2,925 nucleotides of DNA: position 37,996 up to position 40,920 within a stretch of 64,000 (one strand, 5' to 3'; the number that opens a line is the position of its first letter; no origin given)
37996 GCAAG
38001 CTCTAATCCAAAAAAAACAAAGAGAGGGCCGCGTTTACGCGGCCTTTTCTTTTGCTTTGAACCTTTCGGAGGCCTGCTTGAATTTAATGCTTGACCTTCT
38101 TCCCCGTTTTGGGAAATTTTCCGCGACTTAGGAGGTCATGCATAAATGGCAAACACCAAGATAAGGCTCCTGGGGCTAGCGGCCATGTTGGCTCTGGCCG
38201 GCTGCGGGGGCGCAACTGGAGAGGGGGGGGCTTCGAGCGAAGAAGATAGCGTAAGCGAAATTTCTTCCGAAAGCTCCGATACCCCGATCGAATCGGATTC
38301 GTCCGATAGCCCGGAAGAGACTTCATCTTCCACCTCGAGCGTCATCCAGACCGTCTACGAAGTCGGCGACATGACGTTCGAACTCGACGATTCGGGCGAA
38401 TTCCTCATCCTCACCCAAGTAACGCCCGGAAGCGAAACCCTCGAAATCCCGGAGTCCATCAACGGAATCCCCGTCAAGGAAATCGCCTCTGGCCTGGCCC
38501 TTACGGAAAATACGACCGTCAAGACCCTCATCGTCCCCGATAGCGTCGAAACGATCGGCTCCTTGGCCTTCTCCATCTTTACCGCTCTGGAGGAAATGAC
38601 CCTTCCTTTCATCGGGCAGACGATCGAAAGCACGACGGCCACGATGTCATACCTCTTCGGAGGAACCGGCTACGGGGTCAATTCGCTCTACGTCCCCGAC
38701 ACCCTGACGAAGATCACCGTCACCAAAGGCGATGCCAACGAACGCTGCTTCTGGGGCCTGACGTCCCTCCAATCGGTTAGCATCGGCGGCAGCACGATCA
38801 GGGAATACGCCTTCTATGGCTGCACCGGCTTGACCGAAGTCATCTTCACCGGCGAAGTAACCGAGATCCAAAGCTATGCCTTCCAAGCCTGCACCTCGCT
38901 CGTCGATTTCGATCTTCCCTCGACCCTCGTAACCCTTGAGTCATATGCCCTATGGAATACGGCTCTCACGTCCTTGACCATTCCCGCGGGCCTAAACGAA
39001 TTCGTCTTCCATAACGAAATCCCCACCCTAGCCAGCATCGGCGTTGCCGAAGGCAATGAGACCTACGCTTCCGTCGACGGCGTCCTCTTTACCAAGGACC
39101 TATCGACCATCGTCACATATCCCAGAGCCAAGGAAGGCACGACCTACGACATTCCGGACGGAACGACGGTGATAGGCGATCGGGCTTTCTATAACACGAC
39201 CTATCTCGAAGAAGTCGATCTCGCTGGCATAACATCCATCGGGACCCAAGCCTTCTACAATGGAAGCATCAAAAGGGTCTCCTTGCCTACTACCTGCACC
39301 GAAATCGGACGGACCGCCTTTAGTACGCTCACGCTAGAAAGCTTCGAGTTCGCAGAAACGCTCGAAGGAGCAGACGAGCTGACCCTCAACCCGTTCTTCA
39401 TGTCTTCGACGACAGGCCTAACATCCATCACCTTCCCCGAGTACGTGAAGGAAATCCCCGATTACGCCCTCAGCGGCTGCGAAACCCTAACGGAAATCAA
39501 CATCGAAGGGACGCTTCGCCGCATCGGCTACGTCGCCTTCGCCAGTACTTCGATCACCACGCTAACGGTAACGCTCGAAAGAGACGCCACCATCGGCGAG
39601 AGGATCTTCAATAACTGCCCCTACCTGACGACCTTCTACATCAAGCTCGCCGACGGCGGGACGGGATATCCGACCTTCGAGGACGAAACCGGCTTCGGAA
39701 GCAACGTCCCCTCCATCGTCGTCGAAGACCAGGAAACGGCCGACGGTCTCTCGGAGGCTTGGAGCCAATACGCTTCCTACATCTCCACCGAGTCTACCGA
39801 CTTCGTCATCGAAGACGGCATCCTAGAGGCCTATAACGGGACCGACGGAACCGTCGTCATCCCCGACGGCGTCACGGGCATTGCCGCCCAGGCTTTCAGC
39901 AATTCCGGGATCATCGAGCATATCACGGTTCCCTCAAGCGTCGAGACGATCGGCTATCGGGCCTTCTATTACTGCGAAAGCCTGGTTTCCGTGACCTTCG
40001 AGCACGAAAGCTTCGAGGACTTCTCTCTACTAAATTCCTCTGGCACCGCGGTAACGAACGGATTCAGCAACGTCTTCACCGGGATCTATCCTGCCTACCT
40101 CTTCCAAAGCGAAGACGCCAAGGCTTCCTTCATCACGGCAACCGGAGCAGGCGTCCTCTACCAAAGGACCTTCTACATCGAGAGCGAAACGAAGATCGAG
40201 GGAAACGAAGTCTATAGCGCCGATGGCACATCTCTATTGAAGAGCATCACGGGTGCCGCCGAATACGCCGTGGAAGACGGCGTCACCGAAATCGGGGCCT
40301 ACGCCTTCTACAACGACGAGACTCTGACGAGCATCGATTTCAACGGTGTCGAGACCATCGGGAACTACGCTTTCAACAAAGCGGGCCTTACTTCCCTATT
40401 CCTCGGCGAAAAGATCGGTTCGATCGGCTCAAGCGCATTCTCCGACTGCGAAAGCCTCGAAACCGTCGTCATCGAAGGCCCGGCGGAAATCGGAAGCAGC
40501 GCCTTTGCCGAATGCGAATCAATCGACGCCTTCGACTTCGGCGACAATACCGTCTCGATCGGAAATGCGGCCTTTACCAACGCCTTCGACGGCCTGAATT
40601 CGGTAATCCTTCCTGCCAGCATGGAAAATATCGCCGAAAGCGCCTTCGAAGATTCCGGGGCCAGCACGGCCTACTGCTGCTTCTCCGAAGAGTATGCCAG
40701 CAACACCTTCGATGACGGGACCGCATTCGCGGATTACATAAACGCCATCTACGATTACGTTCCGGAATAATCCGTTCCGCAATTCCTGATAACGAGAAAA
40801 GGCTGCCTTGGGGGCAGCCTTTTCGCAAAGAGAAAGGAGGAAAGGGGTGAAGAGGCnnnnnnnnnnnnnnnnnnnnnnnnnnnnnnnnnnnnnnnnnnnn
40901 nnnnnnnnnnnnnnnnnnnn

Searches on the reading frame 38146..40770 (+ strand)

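Call 75: search_protein_families(library=pfam, proteins=[window:38146-40770:+], max_evalue=0.00001)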
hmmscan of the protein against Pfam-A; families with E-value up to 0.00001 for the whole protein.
window:38146-40770:+ (874 aa): 2 families
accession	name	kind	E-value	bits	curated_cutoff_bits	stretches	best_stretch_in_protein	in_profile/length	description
PF13306.12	LRR_5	-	2.4e-91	302.7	27.7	5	714-837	1-123/127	BspA type Leucine rich repeat region (6 copies)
PF13855.12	LRR_8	-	8.8e-06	25.8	27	0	730-774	8-54/61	Leucine rich repeat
